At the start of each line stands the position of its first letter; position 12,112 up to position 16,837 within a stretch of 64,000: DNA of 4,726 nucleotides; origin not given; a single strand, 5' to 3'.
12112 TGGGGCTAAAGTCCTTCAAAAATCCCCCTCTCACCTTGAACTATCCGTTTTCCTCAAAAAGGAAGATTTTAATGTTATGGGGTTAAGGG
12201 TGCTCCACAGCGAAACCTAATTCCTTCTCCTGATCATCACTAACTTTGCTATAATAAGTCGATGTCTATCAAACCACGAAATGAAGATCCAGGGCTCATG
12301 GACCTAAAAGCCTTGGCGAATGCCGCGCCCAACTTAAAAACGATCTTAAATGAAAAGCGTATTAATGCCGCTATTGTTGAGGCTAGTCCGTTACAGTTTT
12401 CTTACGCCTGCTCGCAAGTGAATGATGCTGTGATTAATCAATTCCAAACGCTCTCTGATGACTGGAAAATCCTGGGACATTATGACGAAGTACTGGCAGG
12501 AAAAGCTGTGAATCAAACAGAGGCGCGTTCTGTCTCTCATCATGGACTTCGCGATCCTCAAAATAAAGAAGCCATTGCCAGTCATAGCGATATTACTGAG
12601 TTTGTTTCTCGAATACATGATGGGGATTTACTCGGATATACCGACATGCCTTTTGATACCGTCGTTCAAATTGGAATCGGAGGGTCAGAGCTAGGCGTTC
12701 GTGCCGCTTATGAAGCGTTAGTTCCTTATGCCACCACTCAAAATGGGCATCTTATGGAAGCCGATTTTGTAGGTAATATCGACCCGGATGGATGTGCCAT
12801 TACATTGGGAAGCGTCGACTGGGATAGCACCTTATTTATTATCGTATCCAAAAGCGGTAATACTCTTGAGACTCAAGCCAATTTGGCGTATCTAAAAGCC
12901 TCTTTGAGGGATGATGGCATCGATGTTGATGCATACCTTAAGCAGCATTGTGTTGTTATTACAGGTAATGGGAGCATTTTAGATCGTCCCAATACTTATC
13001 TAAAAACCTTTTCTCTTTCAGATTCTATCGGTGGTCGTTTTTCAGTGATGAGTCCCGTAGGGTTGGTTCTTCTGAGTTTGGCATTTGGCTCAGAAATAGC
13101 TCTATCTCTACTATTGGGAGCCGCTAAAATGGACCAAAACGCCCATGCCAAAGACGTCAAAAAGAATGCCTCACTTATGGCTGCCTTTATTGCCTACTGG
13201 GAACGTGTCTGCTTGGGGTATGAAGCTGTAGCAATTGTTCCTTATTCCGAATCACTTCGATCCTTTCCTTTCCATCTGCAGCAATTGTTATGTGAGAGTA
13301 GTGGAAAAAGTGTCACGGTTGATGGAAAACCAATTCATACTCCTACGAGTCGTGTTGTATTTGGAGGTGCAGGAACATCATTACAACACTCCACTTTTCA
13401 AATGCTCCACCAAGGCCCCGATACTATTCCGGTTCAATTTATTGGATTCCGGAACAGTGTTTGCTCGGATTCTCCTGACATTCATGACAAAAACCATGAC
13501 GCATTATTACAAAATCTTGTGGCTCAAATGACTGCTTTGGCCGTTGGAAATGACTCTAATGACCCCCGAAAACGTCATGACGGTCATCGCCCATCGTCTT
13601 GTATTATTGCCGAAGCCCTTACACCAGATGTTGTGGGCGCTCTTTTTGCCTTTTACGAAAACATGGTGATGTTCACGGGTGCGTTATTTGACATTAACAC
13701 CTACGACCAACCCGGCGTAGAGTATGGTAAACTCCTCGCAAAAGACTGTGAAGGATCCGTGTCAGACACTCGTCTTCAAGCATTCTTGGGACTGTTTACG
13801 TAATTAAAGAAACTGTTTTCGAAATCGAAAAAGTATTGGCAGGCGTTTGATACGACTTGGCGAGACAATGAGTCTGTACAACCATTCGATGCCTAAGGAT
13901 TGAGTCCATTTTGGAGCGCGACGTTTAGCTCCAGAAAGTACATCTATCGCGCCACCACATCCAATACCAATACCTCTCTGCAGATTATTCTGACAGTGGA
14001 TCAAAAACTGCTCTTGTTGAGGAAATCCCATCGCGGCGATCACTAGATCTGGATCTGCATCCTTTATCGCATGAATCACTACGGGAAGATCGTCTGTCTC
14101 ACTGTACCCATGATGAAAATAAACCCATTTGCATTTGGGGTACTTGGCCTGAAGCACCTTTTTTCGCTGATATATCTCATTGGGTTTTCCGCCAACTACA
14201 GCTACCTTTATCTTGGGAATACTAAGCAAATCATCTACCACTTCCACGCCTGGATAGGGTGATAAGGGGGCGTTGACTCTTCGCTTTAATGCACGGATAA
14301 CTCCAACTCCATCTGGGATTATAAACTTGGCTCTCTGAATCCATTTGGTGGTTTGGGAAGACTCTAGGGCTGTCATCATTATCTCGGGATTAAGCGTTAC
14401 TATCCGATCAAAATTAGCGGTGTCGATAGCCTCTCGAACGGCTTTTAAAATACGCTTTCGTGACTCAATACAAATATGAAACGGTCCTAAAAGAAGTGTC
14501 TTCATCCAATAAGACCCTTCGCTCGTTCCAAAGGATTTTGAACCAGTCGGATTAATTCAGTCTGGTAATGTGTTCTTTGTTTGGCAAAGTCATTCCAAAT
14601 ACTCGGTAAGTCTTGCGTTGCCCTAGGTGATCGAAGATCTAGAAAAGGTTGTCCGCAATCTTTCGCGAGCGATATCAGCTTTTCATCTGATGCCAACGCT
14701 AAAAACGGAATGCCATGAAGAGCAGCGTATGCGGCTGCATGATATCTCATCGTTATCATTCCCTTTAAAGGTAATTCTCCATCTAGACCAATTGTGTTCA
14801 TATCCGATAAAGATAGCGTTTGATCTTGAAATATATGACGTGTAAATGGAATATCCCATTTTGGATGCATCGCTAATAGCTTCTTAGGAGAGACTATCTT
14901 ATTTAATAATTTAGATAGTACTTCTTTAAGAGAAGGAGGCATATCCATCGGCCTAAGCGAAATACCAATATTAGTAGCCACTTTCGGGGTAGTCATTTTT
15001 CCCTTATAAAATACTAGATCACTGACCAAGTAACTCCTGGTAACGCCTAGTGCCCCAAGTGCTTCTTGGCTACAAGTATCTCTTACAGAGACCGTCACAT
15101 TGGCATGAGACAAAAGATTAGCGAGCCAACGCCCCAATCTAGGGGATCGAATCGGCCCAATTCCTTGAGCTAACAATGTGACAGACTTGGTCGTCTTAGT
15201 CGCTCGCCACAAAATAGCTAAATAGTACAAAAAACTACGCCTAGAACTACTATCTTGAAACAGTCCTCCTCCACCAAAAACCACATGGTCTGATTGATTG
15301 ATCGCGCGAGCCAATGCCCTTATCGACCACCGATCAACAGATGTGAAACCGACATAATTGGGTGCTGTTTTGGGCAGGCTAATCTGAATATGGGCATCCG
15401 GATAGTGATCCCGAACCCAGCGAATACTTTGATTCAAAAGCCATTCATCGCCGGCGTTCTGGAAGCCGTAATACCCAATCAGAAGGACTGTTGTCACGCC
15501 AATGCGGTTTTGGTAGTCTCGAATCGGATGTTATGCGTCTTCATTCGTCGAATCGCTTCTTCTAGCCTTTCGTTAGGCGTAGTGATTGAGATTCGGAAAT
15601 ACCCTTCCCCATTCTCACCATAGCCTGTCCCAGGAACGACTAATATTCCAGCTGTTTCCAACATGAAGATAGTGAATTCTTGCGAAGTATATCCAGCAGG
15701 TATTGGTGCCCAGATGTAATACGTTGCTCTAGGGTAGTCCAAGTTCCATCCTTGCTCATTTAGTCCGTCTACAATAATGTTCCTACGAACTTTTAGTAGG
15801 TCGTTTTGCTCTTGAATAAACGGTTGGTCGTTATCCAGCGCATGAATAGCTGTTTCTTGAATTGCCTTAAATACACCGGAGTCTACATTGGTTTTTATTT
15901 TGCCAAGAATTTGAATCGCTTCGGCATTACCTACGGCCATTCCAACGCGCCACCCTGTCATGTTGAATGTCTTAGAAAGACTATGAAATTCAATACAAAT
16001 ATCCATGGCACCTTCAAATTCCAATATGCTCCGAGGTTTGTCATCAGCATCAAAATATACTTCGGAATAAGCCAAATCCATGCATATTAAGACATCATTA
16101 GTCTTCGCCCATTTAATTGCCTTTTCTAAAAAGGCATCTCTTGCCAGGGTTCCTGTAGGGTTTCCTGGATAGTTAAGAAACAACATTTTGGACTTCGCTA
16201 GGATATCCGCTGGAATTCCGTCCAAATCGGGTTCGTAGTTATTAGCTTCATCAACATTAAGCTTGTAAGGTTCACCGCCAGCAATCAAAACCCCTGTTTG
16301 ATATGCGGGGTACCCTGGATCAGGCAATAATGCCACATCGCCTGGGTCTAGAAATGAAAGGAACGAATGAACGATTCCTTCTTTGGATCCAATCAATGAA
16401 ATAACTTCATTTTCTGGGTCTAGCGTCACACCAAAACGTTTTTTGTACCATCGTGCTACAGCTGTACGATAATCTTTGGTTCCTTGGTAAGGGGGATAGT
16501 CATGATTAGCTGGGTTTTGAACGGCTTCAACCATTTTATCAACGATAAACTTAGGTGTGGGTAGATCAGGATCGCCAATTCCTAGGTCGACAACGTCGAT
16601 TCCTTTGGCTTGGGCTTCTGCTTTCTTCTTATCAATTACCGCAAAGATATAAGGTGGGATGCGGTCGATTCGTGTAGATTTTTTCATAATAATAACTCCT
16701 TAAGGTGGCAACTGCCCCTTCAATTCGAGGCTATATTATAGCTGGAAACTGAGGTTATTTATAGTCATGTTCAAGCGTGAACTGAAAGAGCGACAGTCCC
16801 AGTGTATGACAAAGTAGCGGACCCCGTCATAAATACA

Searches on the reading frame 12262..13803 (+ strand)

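Call 29: search_protein_families(library=pfam, proteins=[window:12262-13803:+], max_evalue=0.00001)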
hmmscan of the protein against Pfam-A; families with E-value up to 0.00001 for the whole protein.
window:12262-13803:+ (513 aa): 1 family
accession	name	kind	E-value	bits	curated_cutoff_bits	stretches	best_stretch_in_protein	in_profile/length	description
PF00342.24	PGI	-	1e-96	325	22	1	48-502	2-471/486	Phosphoglucose isomerase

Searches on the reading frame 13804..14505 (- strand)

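Call 29: search_protein_families(library=pfam, proteins=[window:13804-14505:-], max_evalue=0.00001)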
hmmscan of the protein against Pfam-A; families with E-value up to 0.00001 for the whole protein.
window:13804-14505:- (233 aa): 1 family
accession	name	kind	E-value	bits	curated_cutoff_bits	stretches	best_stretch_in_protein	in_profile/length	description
PF03808.19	Glyco_tran_WecG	-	2.1e-45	155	27.4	1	59-221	1-166/168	Glycosyl transferase WecG/TagA/CpsF family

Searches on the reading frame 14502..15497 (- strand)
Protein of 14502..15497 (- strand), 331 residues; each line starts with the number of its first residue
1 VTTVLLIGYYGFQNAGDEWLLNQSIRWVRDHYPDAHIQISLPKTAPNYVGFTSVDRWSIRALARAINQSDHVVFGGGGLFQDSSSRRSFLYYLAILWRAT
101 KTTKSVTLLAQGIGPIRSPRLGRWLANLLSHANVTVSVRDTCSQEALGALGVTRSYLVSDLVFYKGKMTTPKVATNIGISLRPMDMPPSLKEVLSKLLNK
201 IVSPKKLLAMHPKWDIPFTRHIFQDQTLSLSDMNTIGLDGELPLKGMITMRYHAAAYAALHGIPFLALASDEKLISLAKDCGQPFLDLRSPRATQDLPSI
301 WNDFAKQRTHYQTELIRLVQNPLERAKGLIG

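Call 29: search_protein_families(library=pfam, proteins=[window:14502-15497:-], max_evalue=0.00001)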
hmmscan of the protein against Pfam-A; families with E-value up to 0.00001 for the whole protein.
window:14502-15497:- (331 aa): 1 family
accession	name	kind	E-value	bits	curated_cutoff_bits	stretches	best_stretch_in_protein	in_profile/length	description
PF04230.19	PS_pyruv_trans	-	2.2e-23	84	25.3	1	14-164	1-155/280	Polysaccharide pyruvyl transferase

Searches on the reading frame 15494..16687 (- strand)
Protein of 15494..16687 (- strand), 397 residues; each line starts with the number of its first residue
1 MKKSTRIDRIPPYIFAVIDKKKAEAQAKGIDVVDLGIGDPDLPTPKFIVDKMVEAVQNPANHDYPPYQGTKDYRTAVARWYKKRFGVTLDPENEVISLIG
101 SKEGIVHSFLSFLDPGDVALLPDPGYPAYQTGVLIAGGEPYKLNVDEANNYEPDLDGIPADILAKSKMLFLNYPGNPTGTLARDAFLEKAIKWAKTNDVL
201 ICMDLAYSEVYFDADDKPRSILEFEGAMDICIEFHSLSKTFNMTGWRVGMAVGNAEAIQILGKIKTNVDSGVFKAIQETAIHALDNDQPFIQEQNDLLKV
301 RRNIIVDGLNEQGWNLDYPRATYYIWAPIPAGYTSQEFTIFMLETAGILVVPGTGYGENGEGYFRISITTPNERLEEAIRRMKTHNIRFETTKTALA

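Call 30: search_protein_families(library=pfam, proteins=[window:15494-16687:-], max_evalue=0.00001)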
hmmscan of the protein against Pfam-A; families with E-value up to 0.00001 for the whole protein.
window:15494-16687:- (397 aa): 1 family
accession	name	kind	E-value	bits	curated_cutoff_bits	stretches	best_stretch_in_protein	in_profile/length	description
PF00155.27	Aminotran_1_2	-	7.4e-64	216.6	19.7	1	31-381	2-360/361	Aminotransferase class I and II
